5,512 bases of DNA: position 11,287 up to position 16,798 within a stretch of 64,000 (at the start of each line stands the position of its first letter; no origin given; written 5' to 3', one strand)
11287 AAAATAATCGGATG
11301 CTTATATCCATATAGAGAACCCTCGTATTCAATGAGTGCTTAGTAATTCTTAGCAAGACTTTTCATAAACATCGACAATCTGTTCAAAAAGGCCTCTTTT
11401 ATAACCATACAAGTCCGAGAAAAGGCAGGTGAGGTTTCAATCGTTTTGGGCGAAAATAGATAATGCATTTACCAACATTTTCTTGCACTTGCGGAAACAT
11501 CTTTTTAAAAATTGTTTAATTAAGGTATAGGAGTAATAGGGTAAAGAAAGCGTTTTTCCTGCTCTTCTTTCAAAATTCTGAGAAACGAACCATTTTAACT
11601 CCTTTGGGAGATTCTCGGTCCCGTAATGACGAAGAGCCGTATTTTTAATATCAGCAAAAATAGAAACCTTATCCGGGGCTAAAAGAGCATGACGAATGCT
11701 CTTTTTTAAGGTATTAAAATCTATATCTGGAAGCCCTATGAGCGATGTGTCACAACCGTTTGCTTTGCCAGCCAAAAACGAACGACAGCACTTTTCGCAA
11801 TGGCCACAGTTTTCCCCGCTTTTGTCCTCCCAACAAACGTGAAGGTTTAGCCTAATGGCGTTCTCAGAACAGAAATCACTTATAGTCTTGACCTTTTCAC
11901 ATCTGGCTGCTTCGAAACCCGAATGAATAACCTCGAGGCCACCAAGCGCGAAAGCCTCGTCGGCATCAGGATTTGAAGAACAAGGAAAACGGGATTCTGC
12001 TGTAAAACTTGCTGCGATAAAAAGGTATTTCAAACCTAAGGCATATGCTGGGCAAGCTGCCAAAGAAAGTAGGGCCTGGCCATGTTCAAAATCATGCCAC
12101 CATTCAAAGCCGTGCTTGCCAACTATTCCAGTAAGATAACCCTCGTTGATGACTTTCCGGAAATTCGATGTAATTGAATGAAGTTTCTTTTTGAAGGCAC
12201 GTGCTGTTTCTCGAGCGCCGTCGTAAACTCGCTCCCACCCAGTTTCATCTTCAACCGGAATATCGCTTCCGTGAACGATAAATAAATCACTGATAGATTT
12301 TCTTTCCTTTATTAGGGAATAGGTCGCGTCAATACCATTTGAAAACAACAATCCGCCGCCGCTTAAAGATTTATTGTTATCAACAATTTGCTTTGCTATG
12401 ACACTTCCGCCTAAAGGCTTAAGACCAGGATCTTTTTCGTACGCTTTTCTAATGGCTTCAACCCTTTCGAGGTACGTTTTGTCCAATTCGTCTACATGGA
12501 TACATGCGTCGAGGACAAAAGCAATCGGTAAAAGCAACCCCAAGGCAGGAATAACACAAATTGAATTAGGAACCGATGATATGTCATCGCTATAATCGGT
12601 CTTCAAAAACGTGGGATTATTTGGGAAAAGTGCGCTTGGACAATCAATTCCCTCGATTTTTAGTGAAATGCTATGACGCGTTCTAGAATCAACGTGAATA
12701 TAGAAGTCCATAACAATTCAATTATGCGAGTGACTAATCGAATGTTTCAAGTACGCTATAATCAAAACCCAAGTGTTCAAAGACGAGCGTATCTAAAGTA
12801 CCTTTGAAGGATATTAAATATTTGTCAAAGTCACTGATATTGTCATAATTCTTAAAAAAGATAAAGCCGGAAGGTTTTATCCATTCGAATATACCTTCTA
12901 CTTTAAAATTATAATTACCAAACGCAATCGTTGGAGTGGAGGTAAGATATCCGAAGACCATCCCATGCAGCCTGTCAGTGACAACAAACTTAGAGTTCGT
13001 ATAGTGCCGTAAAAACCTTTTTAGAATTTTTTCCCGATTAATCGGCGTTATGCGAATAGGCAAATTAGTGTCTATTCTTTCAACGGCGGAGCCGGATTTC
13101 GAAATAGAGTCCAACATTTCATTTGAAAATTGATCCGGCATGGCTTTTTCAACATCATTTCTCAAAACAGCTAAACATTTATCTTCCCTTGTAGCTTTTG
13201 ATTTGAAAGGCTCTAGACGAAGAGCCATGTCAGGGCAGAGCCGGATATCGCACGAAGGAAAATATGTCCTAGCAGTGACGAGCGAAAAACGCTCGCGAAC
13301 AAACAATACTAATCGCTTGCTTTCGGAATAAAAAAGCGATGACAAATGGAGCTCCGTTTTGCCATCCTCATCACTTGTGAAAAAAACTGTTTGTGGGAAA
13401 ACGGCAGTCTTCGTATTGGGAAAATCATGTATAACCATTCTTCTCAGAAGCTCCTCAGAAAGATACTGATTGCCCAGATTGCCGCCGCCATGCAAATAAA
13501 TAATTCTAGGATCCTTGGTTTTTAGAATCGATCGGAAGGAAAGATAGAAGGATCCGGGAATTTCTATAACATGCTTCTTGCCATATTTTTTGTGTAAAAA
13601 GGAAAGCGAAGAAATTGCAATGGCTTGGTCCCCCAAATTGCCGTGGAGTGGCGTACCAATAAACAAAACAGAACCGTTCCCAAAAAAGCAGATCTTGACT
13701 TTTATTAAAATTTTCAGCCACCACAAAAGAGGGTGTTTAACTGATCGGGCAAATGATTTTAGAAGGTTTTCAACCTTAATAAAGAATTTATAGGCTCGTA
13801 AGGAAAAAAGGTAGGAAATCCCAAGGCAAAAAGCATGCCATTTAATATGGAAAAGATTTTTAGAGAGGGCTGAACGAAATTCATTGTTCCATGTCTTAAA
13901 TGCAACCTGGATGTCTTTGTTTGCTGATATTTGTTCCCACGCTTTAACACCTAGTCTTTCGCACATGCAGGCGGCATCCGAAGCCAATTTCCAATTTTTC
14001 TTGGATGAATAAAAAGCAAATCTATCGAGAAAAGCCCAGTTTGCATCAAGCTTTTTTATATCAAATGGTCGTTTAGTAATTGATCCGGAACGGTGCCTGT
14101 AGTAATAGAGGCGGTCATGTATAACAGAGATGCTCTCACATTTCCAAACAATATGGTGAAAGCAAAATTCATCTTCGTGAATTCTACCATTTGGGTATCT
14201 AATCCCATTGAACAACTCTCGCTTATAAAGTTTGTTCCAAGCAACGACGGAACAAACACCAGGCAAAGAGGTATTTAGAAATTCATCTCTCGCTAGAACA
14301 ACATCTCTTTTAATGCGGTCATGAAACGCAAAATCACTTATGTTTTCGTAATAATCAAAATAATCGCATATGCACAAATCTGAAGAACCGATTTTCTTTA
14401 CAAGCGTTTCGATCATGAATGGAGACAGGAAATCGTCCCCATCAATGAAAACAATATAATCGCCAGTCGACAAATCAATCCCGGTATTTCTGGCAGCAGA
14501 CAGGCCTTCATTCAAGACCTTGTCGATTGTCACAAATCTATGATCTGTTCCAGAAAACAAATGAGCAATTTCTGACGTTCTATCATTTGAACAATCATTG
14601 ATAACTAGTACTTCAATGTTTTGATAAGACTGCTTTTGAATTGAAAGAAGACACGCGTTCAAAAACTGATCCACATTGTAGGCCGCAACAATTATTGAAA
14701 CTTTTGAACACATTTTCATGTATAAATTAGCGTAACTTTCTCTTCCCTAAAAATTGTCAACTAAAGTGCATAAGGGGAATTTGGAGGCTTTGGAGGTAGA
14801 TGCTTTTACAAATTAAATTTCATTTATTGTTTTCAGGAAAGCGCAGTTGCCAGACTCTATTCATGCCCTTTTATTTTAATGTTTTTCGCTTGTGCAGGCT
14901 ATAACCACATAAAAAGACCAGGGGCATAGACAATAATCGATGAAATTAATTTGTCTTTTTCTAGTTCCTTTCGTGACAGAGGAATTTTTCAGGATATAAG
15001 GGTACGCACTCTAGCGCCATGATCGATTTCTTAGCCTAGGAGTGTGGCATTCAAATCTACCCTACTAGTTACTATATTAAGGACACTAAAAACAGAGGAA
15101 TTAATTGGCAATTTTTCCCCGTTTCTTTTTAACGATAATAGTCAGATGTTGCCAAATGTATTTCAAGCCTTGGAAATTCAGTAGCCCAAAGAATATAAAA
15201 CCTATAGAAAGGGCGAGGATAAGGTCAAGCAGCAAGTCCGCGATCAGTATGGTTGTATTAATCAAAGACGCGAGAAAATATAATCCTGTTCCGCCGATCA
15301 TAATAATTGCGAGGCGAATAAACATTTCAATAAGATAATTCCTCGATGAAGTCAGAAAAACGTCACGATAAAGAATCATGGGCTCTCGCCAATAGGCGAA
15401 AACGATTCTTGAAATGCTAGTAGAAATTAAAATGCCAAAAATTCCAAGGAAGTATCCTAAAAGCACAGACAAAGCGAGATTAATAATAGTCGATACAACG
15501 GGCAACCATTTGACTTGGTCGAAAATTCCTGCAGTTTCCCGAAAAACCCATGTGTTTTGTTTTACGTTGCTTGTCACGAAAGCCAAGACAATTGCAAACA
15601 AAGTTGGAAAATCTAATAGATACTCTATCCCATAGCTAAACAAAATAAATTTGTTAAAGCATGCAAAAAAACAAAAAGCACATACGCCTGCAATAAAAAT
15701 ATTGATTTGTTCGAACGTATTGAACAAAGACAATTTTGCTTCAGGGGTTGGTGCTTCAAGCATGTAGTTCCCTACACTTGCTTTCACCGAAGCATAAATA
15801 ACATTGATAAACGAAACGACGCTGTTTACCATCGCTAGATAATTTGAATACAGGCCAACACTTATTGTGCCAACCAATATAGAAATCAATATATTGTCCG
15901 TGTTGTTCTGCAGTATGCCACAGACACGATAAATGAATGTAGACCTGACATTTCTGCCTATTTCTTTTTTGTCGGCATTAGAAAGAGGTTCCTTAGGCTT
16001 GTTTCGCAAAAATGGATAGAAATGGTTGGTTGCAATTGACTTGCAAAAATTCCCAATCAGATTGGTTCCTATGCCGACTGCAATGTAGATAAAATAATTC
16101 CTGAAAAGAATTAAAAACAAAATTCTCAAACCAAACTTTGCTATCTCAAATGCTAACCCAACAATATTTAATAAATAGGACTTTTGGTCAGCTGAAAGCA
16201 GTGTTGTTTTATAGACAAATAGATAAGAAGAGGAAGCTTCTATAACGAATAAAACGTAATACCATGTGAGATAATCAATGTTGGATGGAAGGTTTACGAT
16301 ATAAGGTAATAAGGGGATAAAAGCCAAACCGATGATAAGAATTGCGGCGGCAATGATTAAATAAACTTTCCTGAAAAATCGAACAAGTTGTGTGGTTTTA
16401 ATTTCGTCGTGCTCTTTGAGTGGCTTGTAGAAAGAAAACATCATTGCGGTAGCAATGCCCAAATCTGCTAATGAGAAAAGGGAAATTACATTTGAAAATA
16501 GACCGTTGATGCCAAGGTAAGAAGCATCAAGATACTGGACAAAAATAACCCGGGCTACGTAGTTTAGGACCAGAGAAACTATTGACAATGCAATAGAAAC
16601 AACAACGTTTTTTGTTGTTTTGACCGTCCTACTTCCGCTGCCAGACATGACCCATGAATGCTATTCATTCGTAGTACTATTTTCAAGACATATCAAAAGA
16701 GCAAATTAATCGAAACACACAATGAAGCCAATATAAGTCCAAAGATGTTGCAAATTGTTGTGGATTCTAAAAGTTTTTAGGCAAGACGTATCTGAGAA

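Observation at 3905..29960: A low-GC genomic island of about 26 kb carrying defence-like, polysaccharide and fructosidase modules, with no recognisable mobility gene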

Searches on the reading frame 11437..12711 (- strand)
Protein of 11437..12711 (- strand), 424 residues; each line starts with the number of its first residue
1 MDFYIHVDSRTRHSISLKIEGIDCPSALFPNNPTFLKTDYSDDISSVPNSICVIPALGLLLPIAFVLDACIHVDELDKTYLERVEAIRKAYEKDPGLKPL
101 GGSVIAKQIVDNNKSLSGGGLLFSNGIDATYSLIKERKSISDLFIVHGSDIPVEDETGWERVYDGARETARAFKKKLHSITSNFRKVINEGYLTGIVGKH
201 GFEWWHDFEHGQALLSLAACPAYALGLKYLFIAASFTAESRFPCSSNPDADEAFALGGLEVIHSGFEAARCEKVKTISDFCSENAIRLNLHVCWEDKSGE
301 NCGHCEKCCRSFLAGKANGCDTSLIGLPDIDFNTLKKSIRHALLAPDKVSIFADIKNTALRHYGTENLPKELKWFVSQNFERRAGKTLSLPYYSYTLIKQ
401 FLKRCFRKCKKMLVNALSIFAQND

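Call 4: search_protein_families(library=pfam, proteins=[window:11437-12711:-], max_evalue=0.01)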
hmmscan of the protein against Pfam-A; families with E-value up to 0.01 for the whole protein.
window:11437-12711:- (424 aa): 0 families

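Call 11: search_protein_families(library=padloc, proteins=[window:11437-12711:-], max_evalue=0.01)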
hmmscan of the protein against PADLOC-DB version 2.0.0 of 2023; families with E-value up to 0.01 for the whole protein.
window:11437-12711:- (424 aa): 0 families

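Call 26: search_protein_families(library=ncbifam, proteins=[window:11437-12711:-], max_evalue=0.1)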
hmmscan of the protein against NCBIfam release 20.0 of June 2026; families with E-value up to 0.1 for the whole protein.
window:11437-12711:- (424 aa): 1 family
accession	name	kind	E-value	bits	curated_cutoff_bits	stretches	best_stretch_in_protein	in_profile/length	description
NF010366.0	PRK13795.1-1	equivalog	0.025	12.7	745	1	266-309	605-648/667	hypothetical protein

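Call 77: search_solved_structures(query=window:11437-12711:-, max_evalue=1)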
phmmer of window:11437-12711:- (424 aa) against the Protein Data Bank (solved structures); distinct sequences matched with E-value up to 1: 2.
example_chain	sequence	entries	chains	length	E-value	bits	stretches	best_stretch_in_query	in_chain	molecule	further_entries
4r7e_A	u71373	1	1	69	0.7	11.9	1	293-324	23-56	E3 ubiquitin-protein ligase BRE1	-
8ieg_A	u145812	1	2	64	0.92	11.5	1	293-324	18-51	E3 ubiquitin-protein ligase BRE1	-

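Call 91: search_protein_families(library=pfam, proteins=[window:11437-12711:-], max_evalue=10)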
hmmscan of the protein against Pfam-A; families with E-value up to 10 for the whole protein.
window:11437-12711:- (424 aa): 1 family
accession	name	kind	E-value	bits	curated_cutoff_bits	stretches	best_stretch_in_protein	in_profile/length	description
PF06508.19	QueC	-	0.62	10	22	1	213-309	99-200/210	Queuosine biosynthesis protein QueC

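Call 104: search_protein_families(library=phrogs, proteins=[window:11437-12711:-], max_evalue=0.001)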
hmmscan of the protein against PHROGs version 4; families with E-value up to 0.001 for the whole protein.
window:11437-12711:- (424 aa): 0 families

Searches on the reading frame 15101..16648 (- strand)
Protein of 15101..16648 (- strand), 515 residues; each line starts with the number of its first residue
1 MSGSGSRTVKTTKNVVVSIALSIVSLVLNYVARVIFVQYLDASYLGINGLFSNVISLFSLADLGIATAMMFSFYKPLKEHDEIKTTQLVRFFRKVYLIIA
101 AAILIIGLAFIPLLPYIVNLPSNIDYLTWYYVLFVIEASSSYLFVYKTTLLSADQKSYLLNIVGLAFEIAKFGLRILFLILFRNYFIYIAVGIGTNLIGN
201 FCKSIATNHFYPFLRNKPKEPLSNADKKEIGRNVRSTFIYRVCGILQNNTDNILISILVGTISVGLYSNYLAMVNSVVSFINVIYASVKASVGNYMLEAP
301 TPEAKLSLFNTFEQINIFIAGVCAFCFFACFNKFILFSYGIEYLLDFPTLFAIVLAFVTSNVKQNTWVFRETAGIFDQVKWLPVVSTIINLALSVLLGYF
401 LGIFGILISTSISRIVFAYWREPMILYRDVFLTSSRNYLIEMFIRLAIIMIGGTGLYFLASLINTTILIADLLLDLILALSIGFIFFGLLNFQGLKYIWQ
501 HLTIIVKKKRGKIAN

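Call 4: search_protein_families(library=pfam, proteins=[window:15101-16648:-], max_evalue=0.01)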
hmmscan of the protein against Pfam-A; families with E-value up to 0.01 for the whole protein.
window:15101-16648:- (515 aa): 0 families

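Call 26: search_protein_families(library=ncbifam, proteins=[window:15101-16648:-], max_evalue=0.1)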
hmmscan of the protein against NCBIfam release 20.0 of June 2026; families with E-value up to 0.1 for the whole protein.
window:15101-16648:- (515 aa): 0 families

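Call 91: search_protein_families(library=pfam, proteins=[window:15101-16648:-], max_evalue=10)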
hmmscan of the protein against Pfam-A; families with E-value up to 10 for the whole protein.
window:15101-16648:- (515 aa): 1 family
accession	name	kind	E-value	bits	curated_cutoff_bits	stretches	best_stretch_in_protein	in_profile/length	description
PF03669.18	ASTER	-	2.5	8.5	22.7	1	6-32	64-90/96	PAT complex subunit Asterix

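Call 102: predict_structure(protein=window:15104-16648:-)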
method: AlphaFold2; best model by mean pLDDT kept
length: 515 residues; sequences in the alignment: 1
mean_pLDDT: 46.7   pTM: 0.28
mean pLDDT of the five models: 46.7, 45.0, 43.0, 39.3, 34.2
residues with pLDDT >= 90: 0; 70-90: 1; 50-70: 169; < 50: 345
segments of 3 or more residues with pLDDT < 50: 1-10, 12-18, 24-27, 29-84, 110-151, 174-196, 209-221, 226-274, 328-388, 402-406, 408-438, 457-462, 464-466, 488-492, 510-515
pLDDT, mean of each block of 10 residues (from residue 1): 43 49 48 37 32 35 44 43 51 56 55 39 40 45 40 51 54 47 43 48 51 43 48 43 46 40 38 51 54 55 58 55 50 41 43 47 39 39 45 52 49 44 39 45 51 50 49 55 50 54 59 42
secondary structure, 60 per line:
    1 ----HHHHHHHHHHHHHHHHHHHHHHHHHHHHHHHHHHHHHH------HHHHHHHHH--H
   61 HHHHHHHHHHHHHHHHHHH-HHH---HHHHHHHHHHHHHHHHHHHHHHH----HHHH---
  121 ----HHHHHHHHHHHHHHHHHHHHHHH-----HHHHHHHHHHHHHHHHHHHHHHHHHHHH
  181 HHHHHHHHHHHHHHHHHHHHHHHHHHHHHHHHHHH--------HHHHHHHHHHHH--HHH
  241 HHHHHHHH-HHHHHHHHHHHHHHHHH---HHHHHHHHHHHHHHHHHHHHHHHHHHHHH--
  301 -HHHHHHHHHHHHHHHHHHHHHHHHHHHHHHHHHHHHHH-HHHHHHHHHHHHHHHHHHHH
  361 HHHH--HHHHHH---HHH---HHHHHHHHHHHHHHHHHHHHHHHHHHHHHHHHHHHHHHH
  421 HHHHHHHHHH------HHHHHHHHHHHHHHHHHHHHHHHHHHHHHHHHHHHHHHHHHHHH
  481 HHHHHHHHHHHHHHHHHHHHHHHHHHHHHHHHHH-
elements in order: H5-42 H49-57 H60-79 H87-109 H114-117 H125-147 H153-215 H224-235 H238-248 H250-266 H270-298 H302-339 H341-364 H367-372 H382-430 H437-514
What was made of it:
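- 15101..16648 (-): Polytopic membrane protein of 515 aa with at least 12 hydrophobic segments. It is a putative Wzx-type flippase, judged from context and topology only. The AlphaFold model has pLDDT 46.7 (call 102).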

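Call 106: search_solved_structures(query=window:15101-16648:-, max_evalue=10)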
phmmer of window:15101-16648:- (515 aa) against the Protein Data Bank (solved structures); distinct sequences matched with E-value up to 10: 0.
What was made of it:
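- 15101..16648 (-): No PDB hit (call 106).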
